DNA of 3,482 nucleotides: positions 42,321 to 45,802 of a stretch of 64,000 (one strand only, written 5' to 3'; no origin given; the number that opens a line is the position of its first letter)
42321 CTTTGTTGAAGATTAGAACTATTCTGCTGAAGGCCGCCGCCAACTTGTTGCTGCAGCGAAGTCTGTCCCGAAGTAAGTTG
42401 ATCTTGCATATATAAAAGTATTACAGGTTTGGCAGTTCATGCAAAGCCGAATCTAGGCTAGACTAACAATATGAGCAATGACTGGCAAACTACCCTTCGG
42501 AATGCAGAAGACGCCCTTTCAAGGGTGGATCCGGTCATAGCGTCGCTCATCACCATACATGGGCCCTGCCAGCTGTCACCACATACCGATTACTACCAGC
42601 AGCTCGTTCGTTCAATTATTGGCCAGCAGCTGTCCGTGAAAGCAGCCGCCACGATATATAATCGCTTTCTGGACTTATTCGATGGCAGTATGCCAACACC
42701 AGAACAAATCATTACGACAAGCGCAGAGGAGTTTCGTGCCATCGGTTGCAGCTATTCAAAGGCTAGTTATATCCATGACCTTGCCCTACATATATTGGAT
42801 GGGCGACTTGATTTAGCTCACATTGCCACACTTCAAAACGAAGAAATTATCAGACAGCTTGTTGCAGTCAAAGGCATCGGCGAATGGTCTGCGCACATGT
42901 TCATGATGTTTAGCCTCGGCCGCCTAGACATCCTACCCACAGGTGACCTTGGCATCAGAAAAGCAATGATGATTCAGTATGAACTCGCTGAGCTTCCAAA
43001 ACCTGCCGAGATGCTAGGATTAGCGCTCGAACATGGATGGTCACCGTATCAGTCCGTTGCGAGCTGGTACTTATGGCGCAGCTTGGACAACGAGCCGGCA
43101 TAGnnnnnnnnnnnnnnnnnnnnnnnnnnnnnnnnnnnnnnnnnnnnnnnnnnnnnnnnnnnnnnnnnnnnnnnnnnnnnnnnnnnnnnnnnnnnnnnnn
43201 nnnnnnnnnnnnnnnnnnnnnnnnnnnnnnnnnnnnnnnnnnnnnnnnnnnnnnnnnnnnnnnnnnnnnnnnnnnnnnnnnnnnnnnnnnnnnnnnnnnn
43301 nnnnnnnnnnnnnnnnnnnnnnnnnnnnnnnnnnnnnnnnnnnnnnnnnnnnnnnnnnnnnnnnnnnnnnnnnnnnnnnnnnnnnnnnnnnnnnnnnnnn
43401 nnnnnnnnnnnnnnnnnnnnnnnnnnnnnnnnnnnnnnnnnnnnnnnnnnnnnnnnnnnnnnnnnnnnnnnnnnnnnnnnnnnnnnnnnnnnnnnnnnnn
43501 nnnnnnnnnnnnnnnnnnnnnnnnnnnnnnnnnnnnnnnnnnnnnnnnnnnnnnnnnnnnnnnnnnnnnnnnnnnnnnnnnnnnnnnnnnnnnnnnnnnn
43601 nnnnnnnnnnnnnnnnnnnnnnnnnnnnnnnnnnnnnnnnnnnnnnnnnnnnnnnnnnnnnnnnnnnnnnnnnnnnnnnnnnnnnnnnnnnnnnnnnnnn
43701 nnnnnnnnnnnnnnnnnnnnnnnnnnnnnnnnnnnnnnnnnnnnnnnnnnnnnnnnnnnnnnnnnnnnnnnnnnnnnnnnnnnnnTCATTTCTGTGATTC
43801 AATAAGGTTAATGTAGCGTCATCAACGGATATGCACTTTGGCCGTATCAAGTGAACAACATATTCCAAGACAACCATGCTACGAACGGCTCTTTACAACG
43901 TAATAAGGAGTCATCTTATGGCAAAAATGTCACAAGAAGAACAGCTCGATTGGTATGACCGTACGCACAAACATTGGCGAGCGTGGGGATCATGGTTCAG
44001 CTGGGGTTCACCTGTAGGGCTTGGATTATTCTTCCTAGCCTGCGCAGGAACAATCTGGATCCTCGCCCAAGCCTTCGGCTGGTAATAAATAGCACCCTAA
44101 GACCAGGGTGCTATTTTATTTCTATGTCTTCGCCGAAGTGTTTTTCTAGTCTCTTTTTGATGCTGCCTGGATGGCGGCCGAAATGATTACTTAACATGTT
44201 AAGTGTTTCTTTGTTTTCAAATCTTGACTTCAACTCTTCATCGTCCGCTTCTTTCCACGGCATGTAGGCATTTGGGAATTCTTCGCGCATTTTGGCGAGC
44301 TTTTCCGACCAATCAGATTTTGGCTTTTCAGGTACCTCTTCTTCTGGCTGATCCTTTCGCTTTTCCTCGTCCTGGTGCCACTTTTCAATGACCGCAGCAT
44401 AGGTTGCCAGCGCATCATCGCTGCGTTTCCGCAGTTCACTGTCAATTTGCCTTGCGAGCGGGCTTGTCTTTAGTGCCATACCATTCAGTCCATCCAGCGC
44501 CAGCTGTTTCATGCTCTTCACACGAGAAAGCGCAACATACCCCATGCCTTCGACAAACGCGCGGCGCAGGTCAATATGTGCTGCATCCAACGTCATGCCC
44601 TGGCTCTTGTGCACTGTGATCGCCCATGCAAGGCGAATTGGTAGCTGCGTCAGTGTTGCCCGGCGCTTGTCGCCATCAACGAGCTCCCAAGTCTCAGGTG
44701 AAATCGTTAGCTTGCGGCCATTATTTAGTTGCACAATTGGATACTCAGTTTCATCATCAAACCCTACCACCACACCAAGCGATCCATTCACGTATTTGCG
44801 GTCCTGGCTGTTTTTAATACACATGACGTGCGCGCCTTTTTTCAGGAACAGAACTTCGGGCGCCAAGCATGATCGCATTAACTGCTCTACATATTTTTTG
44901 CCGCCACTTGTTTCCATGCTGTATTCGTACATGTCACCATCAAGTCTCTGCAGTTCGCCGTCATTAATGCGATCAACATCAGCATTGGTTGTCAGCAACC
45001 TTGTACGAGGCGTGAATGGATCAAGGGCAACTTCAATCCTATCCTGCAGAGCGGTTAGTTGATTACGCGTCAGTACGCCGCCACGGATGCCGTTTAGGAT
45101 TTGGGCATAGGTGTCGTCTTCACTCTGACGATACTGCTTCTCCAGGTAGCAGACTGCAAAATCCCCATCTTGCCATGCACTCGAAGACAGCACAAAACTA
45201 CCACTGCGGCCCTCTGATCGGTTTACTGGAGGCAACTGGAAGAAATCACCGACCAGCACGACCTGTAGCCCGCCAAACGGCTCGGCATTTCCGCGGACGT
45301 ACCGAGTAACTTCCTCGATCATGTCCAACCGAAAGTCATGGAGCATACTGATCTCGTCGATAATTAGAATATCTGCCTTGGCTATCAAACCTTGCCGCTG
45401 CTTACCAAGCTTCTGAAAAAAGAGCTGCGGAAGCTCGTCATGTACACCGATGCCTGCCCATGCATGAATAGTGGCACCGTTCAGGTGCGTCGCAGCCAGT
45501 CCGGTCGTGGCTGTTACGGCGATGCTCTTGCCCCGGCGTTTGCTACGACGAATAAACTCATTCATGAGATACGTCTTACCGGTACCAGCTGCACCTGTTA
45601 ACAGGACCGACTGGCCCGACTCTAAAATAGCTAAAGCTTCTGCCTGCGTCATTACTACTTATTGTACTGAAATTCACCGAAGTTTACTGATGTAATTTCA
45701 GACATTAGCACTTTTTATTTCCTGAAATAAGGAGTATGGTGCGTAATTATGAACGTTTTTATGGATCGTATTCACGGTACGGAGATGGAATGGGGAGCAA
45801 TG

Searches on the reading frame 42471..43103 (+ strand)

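Call 3: search_protein_families(library=pfam, proteins=[window:42471-43103:+], max_evalue=0.01)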
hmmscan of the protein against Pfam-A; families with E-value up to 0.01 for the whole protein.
window:42471-43103:+ (210 aa): 1 family
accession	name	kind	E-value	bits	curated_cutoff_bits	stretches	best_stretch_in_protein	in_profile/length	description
PF00730.31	HhH-GPD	-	5.3e-16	59.4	26.2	1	46-179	1-96/108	HhH-GPD superfamily base excision DNA repair protein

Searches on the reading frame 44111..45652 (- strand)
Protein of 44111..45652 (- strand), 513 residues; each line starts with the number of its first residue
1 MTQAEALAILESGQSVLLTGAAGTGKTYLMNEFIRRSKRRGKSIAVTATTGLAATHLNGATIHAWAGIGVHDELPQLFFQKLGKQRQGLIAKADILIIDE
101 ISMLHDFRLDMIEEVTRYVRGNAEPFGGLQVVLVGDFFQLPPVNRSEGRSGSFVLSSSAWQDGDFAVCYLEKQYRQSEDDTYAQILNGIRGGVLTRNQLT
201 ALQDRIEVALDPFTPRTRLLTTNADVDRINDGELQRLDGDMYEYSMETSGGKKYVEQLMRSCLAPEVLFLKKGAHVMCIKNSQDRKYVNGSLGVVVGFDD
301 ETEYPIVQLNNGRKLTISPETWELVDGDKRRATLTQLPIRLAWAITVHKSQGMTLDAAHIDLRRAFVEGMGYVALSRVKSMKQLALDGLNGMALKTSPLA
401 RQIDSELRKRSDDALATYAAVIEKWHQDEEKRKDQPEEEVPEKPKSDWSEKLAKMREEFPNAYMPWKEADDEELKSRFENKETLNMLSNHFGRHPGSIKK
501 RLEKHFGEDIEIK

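Call 3: search_protein_families(library=pfam, proteins=[window:44111-45652:-], max_evalue=0.01)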
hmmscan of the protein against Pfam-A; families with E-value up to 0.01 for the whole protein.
window:44111-45652:- (513 aa): 23 families
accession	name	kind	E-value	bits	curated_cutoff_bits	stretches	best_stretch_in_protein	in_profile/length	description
PF05970.20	PIF1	-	2.6e-36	125.8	25.9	1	9-181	18-194/223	PIF1-like helicase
PF13604.12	AAA_30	-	2.6e-17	63.6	27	1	3-205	6-183/191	AAA domain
PF13245.12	AAA_19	-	7e-15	55.8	25.1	1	3-143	1-132/134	AAA domain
PF13401.12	AAA_22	-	1.4e-08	35.6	27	1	12-135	4-122/130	AAA domain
PF01443.25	Viral_helicase1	-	4.6e-07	30.3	21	1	18-106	3-77/228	Viral superfamily 1 RNA helicase core domain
PF21530.3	Pif1_2B_dom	-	5.3e-07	29.7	23.9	1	254-298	2-47/47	DNA helicase Pif1, 2B domain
PF13191.12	AAA_16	-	1.1e-05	26.5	32.6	1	12-45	21-55/167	AAA ATPase domain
PF13173.12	AAA_14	-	0.0002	21.8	27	1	14-108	3-78/129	AAA domain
PF00270.35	DEAD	-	0.00082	19.6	26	0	3-57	4-62/167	DEAD/DEAH box helicase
PF00004.35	AAA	-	0.00084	20.2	21.2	1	16-105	1-70/131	ATPase family associated with various cellular activities (AAA)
PF12775.13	AAA_7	-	0.0014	18.6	25.8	1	9-39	29-59/181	P-loop containing dynein motor region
PF07728.20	AAA_5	-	0.0015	19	22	1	16-106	2-80/139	AAA domain (dynein-related subfamily)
PF01695.23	IstB_IS21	-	0.0023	17.9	24.1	1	6-52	85-131/238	IstB-like ATP binding protein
PF20720.3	nSTAND3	-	0.0028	17.8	27.2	1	5-44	9-48/155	Novel STAND NTPase 3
PF06745.19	ATPase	-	0.0028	17.5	26.6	1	12-45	18-53/231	KaiC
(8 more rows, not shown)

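Call 4: search_protein_families(library=ncbifam, proteins=[window:44111-45652:-], max_evalue=0.01)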
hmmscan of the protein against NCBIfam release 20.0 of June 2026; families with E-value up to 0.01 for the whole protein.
window:44111-45652:- (513 aa): 11 families
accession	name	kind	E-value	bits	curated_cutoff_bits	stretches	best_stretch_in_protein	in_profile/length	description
TIGR01448.2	helicase_RecD2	equivalog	2.9e-24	85.2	500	1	2-353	320-651/713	SF1B family DNA helicase RecD2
TIGR02768.1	TraA_Ti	equivalog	1.4e-15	56.6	590.45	2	270-385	615-714/751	Ti-type conjugative transfer relaxase TraA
TIGR01447.1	recD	equivalog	3.2e-15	55.7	310.15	2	6-145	156-306/597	exodeoxyribonuclease V subunit alpha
NF010464.0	PRK13889.1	subfamily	1.2e-13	49.9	1015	2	272-480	603-789/992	conjugal transfer relaxase TraA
NF008127.0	PRK10875.1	equivalog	0.00017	20.3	671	0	322-360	522-561/619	exodeoxyribonuclease V subunit alpha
NF006799.0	PRK09302.1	equivalog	0.0018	16.9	408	1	13-43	273-303/515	circadian clock protein KaiC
NF038214.1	IS21_help_AAA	equivalog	0.0026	17.5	200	1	7-53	84-130/232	IS21-like element helper ATPase IstB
NF010402.0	PRK13826.1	subfamily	0.0057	14.5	1317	0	342-380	693-731/1102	Dtr system oriT relaxase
TIGR00750.1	lao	equivalog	0.0062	15.7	240.75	0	14-49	35-70/300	methylmalonyl Co-A mutase-associated GTPase MeaB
TIGR03420.1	DnaA_homol_Hda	equivalog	0.0079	15.8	194.8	0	5-47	30-72/226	DnaA regulatory inactivator Hda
TIGR03015.1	pepcterm_ATPase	hypoth_equivalog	0.0097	15.4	324.5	0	15-135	45-163/269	XrtA/PEP-CTERM system-associated ATPase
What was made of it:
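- Closest known: PafA, the Pup-protein ligase of Actinobacteria. Same: Full-length alignment (call 4).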

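Call 47: search_protein_families(library=padloc, proteins=[window:44111-45652:-], max_evalue=0.01)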
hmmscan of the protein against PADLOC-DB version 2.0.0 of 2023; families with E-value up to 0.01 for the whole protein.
window:44111-45652:- (513 aa): 16 families
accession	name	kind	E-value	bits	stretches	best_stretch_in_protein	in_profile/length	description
PDLC05065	PDC-S68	-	1.7e-19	67.2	2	3-143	610-745/1221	-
PDLC05064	PDC-S68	-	2.7e-18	63.2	2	17-143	704-824/1273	-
PDLC01734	typeIV_RecD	-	4e-15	53.1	1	3-177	344-505/763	RecD_0_IVD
PDLC01148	RecD_like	-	3.5e-14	50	1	3-181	318-478/719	RecD/Tra ATPase fused to N-terminal HHH domain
PDLC05066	PDC-S68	-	8.4e-13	45.2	1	3-145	583-723/1202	-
PDLC04476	PDC-M16A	-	9.5e-13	45.4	1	14-321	26-348/691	-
PDLC04475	PDC-M16A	-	9.6e-12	42.2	1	9-146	26-186/721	-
PDLC05035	PDC-S53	-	8.9e-08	28.6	1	11-143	508-618/900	-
PDLC04474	PDC-M16A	-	6.1e-07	26.2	1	8-144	229-379/917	-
PDLC04472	PDC-M16A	-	7.9e-07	25.8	1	14-59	241-286/930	-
PDLC02350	AbiO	-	0.00014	18.8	1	10-114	191-279/468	AbiO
PDLC02372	Nhi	-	0.00016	18.5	1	13-110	199-281/470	-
PDLC04140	mad8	-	0.0025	15.4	1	11-51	25-67/314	mads_8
PDLC01993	RtcR--CARF_AAA_HTH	-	0.0051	13.3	1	10-105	201-291/523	-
PDLC02793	SspF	-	0.0061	13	1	12-38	51-77/600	SspF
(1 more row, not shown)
